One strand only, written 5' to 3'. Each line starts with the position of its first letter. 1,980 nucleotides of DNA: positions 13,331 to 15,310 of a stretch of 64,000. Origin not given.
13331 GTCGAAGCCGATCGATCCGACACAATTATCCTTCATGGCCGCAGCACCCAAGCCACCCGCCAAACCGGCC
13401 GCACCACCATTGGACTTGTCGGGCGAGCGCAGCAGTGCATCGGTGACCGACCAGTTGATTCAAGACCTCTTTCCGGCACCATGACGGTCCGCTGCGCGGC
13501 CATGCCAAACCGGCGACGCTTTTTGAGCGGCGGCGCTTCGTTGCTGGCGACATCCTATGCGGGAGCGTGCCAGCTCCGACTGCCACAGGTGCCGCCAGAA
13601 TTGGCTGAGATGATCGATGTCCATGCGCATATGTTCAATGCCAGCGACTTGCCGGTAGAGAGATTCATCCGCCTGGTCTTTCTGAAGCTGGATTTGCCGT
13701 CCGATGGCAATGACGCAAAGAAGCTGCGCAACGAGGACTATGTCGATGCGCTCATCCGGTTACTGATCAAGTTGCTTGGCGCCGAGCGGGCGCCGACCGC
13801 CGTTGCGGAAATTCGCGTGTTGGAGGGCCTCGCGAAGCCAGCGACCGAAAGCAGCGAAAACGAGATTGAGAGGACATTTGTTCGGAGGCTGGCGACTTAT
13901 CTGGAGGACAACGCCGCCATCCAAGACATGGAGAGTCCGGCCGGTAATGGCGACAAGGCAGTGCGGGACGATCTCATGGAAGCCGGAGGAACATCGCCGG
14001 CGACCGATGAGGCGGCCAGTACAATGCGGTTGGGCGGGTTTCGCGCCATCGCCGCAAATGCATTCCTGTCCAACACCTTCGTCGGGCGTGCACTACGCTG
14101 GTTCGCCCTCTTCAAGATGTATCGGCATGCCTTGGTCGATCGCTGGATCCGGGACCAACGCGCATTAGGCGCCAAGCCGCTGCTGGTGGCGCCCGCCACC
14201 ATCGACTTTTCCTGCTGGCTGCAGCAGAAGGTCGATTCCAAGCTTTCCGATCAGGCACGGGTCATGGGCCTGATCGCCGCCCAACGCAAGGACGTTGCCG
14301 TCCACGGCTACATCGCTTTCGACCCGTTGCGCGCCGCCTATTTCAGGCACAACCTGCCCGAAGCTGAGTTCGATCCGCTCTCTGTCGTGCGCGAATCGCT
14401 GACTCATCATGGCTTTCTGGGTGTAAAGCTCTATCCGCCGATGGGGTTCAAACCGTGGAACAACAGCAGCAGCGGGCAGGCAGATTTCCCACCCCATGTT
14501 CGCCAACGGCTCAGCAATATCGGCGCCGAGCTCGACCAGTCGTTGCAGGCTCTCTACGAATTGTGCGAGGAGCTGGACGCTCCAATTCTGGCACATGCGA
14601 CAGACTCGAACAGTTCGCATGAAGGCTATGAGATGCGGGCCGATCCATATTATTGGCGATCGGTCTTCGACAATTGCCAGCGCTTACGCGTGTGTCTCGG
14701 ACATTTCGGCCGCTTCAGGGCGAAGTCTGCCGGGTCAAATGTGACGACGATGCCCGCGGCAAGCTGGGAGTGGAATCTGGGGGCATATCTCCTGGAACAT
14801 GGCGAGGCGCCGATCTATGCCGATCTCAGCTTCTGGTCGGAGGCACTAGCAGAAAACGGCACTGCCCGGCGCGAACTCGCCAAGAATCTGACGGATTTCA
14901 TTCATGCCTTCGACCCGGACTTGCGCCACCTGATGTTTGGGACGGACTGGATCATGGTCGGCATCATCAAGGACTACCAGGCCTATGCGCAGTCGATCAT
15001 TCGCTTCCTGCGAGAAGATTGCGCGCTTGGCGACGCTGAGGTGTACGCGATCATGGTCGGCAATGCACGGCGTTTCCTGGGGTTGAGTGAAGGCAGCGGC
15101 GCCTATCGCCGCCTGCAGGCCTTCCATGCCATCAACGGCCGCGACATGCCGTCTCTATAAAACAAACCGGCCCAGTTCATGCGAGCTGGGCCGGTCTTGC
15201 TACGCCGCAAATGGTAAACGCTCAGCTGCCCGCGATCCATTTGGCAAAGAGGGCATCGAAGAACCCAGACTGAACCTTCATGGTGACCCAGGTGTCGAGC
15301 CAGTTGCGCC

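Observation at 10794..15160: Operon of three predicted lipoproteins ending in a Tat-exported metallo-amidohydrolase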

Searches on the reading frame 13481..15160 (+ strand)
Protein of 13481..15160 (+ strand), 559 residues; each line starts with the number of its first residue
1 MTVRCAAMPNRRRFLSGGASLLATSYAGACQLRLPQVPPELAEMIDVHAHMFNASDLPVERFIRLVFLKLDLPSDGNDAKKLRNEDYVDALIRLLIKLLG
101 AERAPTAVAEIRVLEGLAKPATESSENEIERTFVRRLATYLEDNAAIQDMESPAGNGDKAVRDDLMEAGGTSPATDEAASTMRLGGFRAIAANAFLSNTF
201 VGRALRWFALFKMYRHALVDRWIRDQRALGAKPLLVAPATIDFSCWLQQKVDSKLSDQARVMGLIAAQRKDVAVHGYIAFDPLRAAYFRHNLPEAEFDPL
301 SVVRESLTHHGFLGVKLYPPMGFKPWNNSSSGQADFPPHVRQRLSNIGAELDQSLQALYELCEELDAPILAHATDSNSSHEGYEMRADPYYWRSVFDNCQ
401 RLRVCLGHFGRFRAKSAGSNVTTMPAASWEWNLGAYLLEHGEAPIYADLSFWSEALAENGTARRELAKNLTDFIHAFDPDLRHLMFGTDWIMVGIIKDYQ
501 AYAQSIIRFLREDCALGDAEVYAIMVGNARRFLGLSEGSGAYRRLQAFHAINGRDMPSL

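Call 3: search_protein_families(library=pfam, proteins=[window:13481-15160:+], max_evalue=1)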
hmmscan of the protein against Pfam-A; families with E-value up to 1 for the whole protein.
window:13481-15160:+ (559 aa): 2 families
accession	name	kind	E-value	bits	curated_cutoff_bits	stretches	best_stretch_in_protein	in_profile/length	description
PF04909.20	Amidohydro_2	-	4.2e-21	76.4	26.4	1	304-535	99-289/289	Amidohydrolase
PF20605.4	Antitox_RHH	-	0.19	12.4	27.2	1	336-358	11-33/50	Antitoxin-like ribbon-helix-helix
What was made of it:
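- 13655..14170 (+): p3 helical insertion of about 170 residues between barrel strands 1 and 2. The Pfam match starts only at residue 304 (call 3).
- Checked: p3 hits Pfam PF04909 Amidohydro_2 with E 4e-21 and 76 bits, against a cut-off of 26 bits (call 3).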

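Call 4: search_protein_families(library=ncbifam, proteins=[window:13481-15160:+], max_evalue=1)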
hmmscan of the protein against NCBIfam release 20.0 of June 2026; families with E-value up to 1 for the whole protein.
window:13481-15160:+ (559 aa): 1 family
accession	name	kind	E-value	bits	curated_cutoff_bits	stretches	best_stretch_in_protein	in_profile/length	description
NF052480.1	FuconLaconase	equivalog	0.077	12.5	400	1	465-535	220-286/287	L-fucono-1,5-lactonase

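Call 5: search_protein_families(library=padloc, proteins=[window:13481-15160:+], max_evalue=1)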
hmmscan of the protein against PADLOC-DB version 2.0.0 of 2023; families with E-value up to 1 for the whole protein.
window:13481-15160:+ (559 aa): 0 families

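Call 12: find_homologous_proteins(query=window:13481-15160:+)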
Query window:13481-15160:+ (559 aa): 359 proteins with E <= 0.001 among 8000 candidates; the best 120 are listed.
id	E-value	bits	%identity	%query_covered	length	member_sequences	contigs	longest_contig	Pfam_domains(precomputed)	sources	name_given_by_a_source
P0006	0.0e+0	1181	100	92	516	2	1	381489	PF04909.21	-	-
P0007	2.4e-290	982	75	100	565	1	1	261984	PF04909.21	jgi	jgi:predicted TIM-barrel fold metal-dependent hydrolase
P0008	3.4e-268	909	72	98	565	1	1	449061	PF04909.21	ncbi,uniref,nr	ncbi:amidohydrolase family protein [Dongia rigui]|uniref:Amidohydrolase family protein n=1 Tax=Dongi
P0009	8.8e-163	561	52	91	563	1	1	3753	PF04909.21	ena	-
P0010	1.5e-133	465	44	97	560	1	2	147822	PF04909.21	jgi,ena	-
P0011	9.4e-131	455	43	97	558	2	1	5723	PF04909.21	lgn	-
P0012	8.6e-127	442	43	97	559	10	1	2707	PF04909.21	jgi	jgi:predicted TIM-barrel fold metal-dependent hydrolase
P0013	5.0e-126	440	43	92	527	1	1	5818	PF04909.21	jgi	jgi:predicted TIM-barrel fold metal-dependent hydrolase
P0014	9.9e-122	425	42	88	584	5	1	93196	PF04909.21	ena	-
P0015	3.7e-121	424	43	97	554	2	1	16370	PF04909.21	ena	-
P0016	5.9e-121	423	42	97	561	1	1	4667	PF04909.21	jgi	jgi:predicted TIM-barrel fold metal-dependent hydrolase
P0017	5.9e-120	420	43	92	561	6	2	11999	PF04909.21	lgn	-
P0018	2.0e-118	415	41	98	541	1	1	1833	PF04909.21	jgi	jgi:predicted TIM-barrel fold metal-dependent hydrolase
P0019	6.8e-118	413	42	95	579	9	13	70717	PF04909.21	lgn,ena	-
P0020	3.1e-117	411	43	93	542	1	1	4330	PF04909.21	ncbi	ncbi:MAG: hypothetical protein DWQ08_14275, partial [Proteobacteria bacterium]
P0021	4.3e-117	410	40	97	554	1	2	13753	PF04909.21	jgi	jgi:predicted TIM-barrel fold metal-dependent hydrolase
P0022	2.6e-116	408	42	92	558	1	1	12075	PF04909.21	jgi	jgi:predicted TIM-barrel fold metal-dependent hydrolase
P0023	3.3e-115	404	41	92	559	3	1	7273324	PF04909.21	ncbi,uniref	ncbi:amidohydrolase family protein [Mesorhizobium muleiense]|uniref:amidohydrolase family protein n=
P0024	4.8e-115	403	40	98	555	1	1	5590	PF04909.21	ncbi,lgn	-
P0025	7.6e-115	403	41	99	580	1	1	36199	PF04909.21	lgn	-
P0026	1.4e-113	399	39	98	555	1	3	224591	PF04909.21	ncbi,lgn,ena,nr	ncbi:MAG: hypothetical protein DI534_11235 [Leifsonia xyli]|nr:MAG: hypothetical protein DI534_11235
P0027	1.9e-113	398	39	97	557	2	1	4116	PF04909.21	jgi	jgi:predicted TIM-barrel fold metal-dependent hydrolase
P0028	2.7e-113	398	41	97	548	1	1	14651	PF04909.21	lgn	-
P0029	1.7e-112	395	41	92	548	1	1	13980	PF04909.21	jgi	jgi:predicted TIM-barrel fold metal-dependent hydrolase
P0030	3.5e-112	394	37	97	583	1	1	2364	PF04909.21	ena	-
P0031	5.2e-111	390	39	97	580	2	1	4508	PF04909.21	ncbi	-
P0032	1.4e-110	389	38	98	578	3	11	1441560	PF04909.21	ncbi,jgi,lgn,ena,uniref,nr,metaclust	ncbi:amidohydrolase family protein [Rhizobium anhuiense]|jgi:predicted TIM-barrel fold metal-depende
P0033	2.0e-110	388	38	97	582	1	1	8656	PF04909.21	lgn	-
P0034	4.6e-110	387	40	97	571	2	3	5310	PF04909.21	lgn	-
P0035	8.9e-110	386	38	98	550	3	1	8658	PF04909.21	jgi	-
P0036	3.8e-109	384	39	97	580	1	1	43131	PF04909.21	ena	-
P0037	1.7e-108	382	39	97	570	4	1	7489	PF04909.21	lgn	-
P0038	2.6e-108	381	38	97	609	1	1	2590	PF04909.21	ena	-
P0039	3.0e-108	381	39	97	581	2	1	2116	PF04909.21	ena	-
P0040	5.9e-108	380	38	98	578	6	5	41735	PF04909.21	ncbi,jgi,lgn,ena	jgi:predicted TIM-barrel fold metal-dependent hydrolase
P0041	1.8e-107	378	38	97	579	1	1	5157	PF04909.21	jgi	jgi:predicted TIM-barrel fold metal-dependent hydrolase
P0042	3.1e-107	378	38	97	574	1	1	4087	PF04909.21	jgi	jgi:predicted TIM-barrel fold metal-dependent hydrolase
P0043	3.1e-107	378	38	97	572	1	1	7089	PF04909.21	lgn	-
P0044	3.8e-106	374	39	97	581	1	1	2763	PF04909.21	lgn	-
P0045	8.6e-106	373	37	98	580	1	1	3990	PF04909.21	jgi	jgi:predicted TIM-barrel fold metal-dependent hydrolase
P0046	1.9e-105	372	41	88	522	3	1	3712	PF04909.21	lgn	-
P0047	4.5e-105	371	38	97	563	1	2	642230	PF04909.21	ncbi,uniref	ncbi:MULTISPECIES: amidohydrolase family protein [unclassified Mesorhizobium]|uniref:amidohydrolase 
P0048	3.7e-104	367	41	88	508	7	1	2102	PF04909.21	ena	-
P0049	1.4e-103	366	38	98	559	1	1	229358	PF04909.21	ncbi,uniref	ncbi:amidohydrolase family protein [Agrobacterium sp. NPDC089420]|uniref:amidohydrolase family prote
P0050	2.0e-103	365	38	97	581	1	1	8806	PF04909.21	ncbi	-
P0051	2.5e-103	365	37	94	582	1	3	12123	PF04909.21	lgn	-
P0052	2.5e-103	365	37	97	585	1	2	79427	PF04909.21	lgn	-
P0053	2.7e-103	365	37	92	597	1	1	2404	PF04909.21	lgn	-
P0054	6.8e-103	363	38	92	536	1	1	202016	PF04909.21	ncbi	-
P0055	1.2e-102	363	38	91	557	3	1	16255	PF04909.21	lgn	-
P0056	1.9e-102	362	37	97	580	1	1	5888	PF04909.21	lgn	-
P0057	1.9e-102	362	39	97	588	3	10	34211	PF04909.21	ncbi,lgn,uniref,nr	ncbi:amidohydrolase family protein [Sinorhizobium meliloti]|uniref:amidohydrolase family protein n=1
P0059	2.5e-102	361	42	81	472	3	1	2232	PF04909.21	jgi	jgi:hypothetical protein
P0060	2.6e-102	361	39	92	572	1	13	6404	PF04909.21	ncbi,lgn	-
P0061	3.7e-102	361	37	96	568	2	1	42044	PF04909.21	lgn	-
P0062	1.5e-101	359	38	97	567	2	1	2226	PF04909.21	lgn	-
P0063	3.5e-101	358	37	97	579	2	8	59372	PF04909.21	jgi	jgi:predicted TIM-barrel fold metal-dependent hydrolase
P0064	7.9e-101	357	37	97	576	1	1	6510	PF04909.21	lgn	-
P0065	9.8e-101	356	36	97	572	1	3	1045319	PF04909.21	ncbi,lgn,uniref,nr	ncbi:amidohydrolase family protein [Phyllobacterium endophyticum]|uniref:Amidohydrolase-related doma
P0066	1.3e-100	356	39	92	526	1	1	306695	PF04909.21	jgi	jgi:predicted TIM-barrel fold metal-dependent hydrolase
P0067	1.4e-100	356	37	96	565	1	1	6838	PF04909.21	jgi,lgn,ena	-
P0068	3.8e-100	354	39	98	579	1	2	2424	PF04909.21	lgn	-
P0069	4.4e-99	351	39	92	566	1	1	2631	PF04909.21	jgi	jgi:predicted TIM-barrel fold metal-dependent hydrolase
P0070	4.9e-99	351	36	92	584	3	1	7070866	PF04909.21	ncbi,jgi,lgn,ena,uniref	ncbi:putative TIM-barrel fold metal-dependent hydrolase [Pseudomonas sp. BT76 TE3572]|uniref:amidohy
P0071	5.8e-99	350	37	94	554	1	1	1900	PF04909.21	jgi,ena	jgi:predicted TIM-barrel fold metal-dependent hydrolase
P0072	7.7e-99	350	36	92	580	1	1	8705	PF04909.21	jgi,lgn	-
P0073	1.6e-98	349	37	98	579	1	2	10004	PF04909.21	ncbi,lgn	-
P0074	2.0e-98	349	36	97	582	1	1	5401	PF04909.21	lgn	-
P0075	3.3e-98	348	37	91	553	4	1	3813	PF04909.21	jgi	jgi:predicted TIM-barrel fold metal-dependent hydrolase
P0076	4.2e-98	348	39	89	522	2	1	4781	PF04909.21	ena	-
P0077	1.6e-97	346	35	97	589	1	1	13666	PF04909.21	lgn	-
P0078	1.8e-97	345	37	97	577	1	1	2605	PF04909.21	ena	-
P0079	2.9e-97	345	37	98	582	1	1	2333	PF04909.21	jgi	-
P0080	3.6e-97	344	37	100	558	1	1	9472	PF04909.21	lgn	-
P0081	9.3e-97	343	36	98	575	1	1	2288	PF04909.21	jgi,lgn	jgi:hypothetical protein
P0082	9.3e-97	343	37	91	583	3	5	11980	PF04909.21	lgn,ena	-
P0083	2.6e-96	342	36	97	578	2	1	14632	PF04909.21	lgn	-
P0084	3.1e-96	341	35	96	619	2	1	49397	PF04909.21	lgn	-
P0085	3.5e-96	341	36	98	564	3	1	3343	PF04909.21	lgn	-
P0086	5.2e-96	341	36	98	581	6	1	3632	PF04909.21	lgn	-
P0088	1.2e-95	339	40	84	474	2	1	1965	PF04909.21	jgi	jgi:predicted TIM-barrel fold metal-dependent hydrolase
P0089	1.7e-95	339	35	97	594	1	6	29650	PF04909.21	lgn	-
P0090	2.3e-95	338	37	93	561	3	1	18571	PF04909.21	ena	-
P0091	2.4e-95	338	36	97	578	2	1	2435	PF04909.21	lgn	-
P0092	3.4e-95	338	35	97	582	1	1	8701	PF04909.21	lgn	-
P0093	3.6e-95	338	34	98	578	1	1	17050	PF04909.21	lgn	-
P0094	1.5e-94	336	36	97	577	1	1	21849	PF04909.21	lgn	-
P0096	2.9e-93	332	36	98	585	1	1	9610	PF04909.21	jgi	jgi:predicted TIM-barrel fold metal-dependent hydrolase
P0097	1.1e-92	330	36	97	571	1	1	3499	PF04909.21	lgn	-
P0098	1.4e-92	329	36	95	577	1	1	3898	PF04909.21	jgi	jgi:predicted TIM-barrel fold metal-dependent hydrolase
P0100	1.8e-92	329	35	98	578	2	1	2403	PF04909.21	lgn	-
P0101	3.4e-92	328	37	92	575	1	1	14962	PF04909.21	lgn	-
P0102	4.2e-92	328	37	98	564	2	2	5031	PF04909.21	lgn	-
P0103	8.7e-92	327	36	97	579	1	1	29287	PF04909.21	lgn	-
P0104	1.0e-91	326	35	95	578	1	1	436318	PF04909.21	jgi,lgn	jgi:predicted TIM-barrel fold metal-dependent hydrolase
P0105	1.0e-91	326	35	95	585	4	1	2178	PF04909.21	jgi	jgi:predicted TIM-barrel fold metal-dependent hydrolase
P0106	3.6e-91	325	36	97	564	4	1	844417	PF04909.21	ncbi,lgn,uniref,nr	ncbi:putative TIM-barrel fold metal-dependent hydrolase [Inquilinus ginsengisoli]|uniref:TIM-barrel 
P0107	1.3e-90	323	45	61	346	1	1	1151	PF04909.21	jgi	jgi:predicted TIM-barrel fold metal-dependent hydrolase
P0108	1.9e-90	322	36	97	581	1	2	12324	PF04909.21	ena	-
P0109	2.5e-90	322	49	56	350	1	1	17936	PF04909.21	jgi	jgi:predicted TIM-barrel fold metal-dependent hydrolase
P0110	6.4e-90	321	34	96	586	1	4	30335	PF04909.21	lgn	-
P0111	2.1e-88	316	35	98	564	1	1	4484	PF04909.21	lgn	-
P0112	3.8e-88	315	35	92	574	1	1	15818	PF04909.21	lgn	-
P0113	6.2e-87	311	34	98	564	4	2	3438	PF04909.21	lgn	-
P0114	3.4e-86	308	37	99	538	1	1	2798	PF04909.21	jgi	jgi:predicted TIM-barrel fold metal-dependent hydrolase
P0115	6.6e-86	307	35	93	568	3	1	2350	PF04909.21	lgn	-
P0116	1.8e-85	306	35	98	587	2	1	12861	PF04909.21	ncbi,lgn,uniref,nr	ncbi:MAG: amidohydrolase family protein [Inquilinus limosus]|uniref:Amidohydrolase family protein n=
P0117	3.2e-85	305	35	98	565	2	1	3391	PF04909.21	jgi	jgi:predicted TIM-barrel fold metal-dependent hydrolase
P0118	1.9e-84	302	34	96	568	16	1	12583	PF04909.21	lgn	-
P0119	5.4e-84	301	36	92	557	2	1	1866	PF04909.21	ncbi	ncbi:MAG: amidohydrolase family protein, partial [Tabrizicola sp.]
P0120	6.9e-84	301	35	93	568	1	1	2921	PF04909.21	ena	-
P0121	2.5e-83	299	35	97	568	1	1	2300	PF04909.21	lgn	-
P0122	1.1e-81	293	36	92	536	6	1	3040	PF04909.21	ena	-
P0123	1.7e-81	293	35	98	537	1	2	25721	PF04909.21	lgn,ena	-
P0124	1.8e-81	293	35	96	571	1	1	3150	PF04909.21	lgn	-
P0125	3.4e-81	292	35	96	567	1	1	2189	PF04909.21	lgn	-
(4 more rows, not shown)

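Call 14: find_related_loci(query=A2, collection=genome_contigs, flank=10000)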
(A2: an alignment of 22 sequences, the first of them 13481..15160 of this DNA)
Query A2 (559 aa) in genome_contigs; peptide patterns used: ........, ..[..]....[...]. (x = any residue, [..] = any of these).
327 stretches matched a pattern; 268 encode a relative of the query (tblastn E <= 1e-3); the best 80 are kept; 80 distinct loci.
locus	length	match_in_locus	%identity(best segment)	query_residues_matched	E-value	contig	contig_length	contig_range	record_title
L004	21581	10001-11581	42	11-541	3e-121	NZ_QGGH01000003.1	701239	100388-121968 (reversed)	Mesorhizobium loti strain DSM 2626 Ga0215673_103, whole genome shotgun sequence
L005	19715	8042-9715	42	10-555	2e-118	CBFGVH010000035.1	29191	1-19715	MAG TPA_asm: uncultured Gammaproteobacteria bacterium isolate SRR17295757_binner13_Refined_112 genome assembly, contig:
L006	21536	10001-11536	41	39-552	3e-117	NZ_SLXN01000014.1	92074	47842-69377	Sphingomonas sp. BK235 Ga0307674_114, whole genome shotgun sequence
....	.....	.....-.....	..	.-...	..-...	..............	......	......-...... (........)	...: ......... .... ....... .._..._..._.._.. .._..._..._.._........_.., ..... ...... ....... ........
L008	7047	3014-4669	38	11-555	4e-111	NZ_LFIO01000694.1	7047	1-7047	Rhizobium ecuadorense strain CNPSO 671 NODE_94, whole genome shotgun sequence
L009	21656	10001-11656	39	11-555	2e-110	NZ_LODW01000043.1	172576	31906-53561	Rhizobium hidalgonense strain FH14 Scaffold15_1, whole genome shotgun sequence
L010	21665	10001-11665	40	11-555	1e-108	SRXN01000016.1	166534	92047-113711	Ensifer sp. MPMI2T NODE_16_length_166534_cov_10.4153, whole genome shotgun sequence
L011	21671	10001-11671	38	10-559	2e-107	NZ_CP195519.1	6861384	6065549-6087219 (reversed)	Mesorhizobium sp. WSM4083 chromosome, complete genome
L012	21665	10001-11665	39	11-559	2e-107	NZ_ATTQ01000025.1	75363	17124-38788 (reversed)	Rhizobium mongolense USDA 1844 A3C3DRAFT_scaffold_24.25_C, whole genome shotgun sequence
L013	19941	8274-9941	38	6-553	3e-106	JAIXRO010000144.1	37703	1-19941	MAG: Hyphomonadaceae bacterium isolate C4_MAG_00064 pond_C4_MAG_00064_000000000119, whole genome shotgun sequence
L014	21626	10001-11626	38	10-559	4e-106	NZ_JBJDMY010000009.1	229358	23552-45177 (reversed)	Agrobacterium sp. NPDC089420 NPDC089420_164_F5.ctg-0009, whole genome shotgun sequence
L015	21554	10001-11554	39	38-555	6e-104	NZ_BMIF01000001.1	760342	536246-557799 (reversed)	Nitratireductor aestuarii strain CGMCC 1.15320 sequence01, whole genome shotgun sequence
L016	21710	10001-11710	37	10-552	2e-102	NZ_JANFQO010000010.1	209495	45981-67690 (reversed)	Tahibacter harae strain P2K NODE_10+_length_209495_cov_45.3488, whole genome shotgun sequence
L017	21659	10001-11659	37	10-555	4e-100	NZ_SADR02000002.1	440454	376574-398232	Mesorhizobium sp. M00.F.Ca.ET.216.01.1.1 NODE_2_length_440454_cov_29.7707, whole genome shotgun sequence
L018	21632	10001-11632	36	15-553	7e-98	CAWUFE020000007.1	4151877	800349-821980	MAG: Rhizobiaceae bacterium isolate 2a1c93a1-b5bb-4fff-98e9-bbfee3ad1fdc genome assembly, contig: contig_7, whole genome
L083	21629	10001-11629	31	24-550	2e-50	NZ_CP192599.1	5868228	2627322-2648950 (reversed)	Humitalea sp. 24SJ18S-53 chromosome, complete genome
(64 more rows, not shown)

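Call 42: search_solved_structures(query=A2, max_evalue=0.01)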
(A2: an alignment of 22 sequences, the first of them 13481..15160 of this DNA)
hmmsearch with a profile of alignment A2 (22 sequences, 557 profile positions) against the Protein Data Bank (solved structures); distinct sequences matched with E-value up to 0.01: 0.
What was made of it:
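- Closest known: Amidohydro_2. Different: Sequence identity is only 11-17%, and a profile search of PDB sequences finds nothing (call 42).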

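Call 45: search_protein_families(library=pfam, proteins=[L014:8771-9943:+, L083:7960-9621:+, L006:7800-9869:+], max_evalue=0.1)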
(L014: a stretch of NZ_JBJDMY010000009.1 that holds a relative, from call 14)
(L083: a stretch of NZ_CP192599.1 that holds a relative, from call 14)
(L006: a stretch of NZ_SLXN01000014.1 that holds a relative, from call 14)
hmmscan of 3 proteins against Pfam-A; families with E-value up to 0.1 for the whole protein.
L014:8771-9943:+ (390 aa): 0 families

L083:7960-9621:+ (553 aa): 0 families

L006:7800-9869:+ (689 aa): 1 family
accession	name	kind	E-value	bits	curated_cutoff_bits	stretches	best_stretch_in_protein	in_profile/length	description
PF00082.27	Peptidase_S8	-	3.1e-23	82.9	21.8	1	328-546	54-276/288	Subtilase family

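Call 62: search_dna_similar(query=window:13481-15160:+, collection=plasmids, mode=protein, max_evalue=1e-10, max_rows=25)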
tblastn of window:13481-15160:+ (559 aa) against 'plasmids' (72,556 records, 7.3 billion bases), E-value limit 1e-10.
Records with a match: 28; places in all: 28; records where one place covers at least 80% of the query: 23.
Best place of each record, by identity: <60% 28.
By first word of the organism name: Rhizobium 16; Ensifer 8; Sinorhizobium 2; Agrobacterium 1; Microvirga 1.
By predicted mobility (MOB-suite, as given by PLSDB): conjugative 19; non-mobilizable 9.
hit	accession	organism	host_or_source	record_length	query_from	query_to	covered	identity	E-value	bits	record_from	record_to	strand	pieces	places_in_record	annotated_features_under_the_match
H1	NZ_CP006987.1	Rhizobium etli bv. mimosae str. IE4771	Phaseolus vulgaris,whole organism,nodule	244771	11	555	97%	39.5%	6e-108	362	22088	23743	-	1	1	amidohydrolase family protein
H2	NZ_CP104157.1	Rhizobium sophoriradicis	Phaseolus vulgaris,cell culture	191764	11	555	97%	39.2%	5e-107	359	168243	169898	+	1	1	amidohydrolase family protein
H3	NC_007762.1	Rhizobium etli CFN 42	-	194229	11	555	97%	39.2%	5e-107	359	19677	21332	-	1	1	amidohydrolase family protein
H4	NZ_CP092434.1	Rhizobium sp. K102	Phaseolus vulgaris,Cell culture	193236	11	555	97%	39.2%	6e-107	359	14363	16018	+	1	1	amidohydrolase family protein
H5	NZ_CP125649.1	Rhizobium sp. BT04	Phaseolus vulgaris,Pure culture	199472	11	555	97%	39.2%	2e-106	358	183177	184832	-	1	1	amidohydrolase family protein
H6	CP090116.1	Rhizobium leguminosarum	Trifolium ambiguum,Cell culture,Plant ...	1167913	11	559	98%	38.9%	8e-107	359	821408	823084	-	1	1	amidohydrolase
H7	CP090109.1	Rhizobium leguminosarum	Trifolium ambiguum,Cell culture,Plant ...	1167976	11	559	98%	38.9%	8e-107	359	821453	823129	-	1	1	amidohydrolase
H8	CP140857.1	Rhizobium ruizarguesonis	Trifolium pratense,whole organism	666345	11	555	97%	38.7%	4e-106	357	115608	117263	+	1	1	amidohydrolase family protein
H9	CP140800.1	Rhizobium beringeri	Trifolium pratense,whole organism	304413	11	555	97%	38.7%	2e-100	340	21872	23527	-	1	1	amidohydrolase family protein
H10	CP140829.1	Rhizobium beringeri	Trifolium pratense,whole organism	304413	11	555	97%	38.7%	2e-100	340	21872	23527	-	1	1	amidohydrolase family protein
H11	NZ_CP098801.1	Rhizobium anhuiense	Trifolium dubium,Cell culture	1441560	10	557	98%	38.2%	8e-111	370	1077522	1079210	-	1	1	record has no annotation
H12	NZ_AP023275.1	Agrobacterium vitis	Vitis vinifera,grapevine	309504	11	553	97%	37.8%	7e-108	362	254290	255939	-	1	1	amidohydrolase family protein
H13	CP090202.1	Rhizobium leguminosarum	Trifolium ambiguum,Cell culture,nodule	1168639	11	559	91%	40.1%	1e-63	387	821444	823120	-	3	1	amidohydrolase | hypothetical protein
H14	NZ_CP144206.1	Sinorhizobium chiapasense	mixed culture,rhizosphere soil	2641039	28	555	94%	30.6%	9e-54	204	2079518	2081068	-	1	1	none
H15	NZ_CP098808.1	Ensifer adhaerens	whole organism,soil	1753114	27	555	95%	30.5%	5e-55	208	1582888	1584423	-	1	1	none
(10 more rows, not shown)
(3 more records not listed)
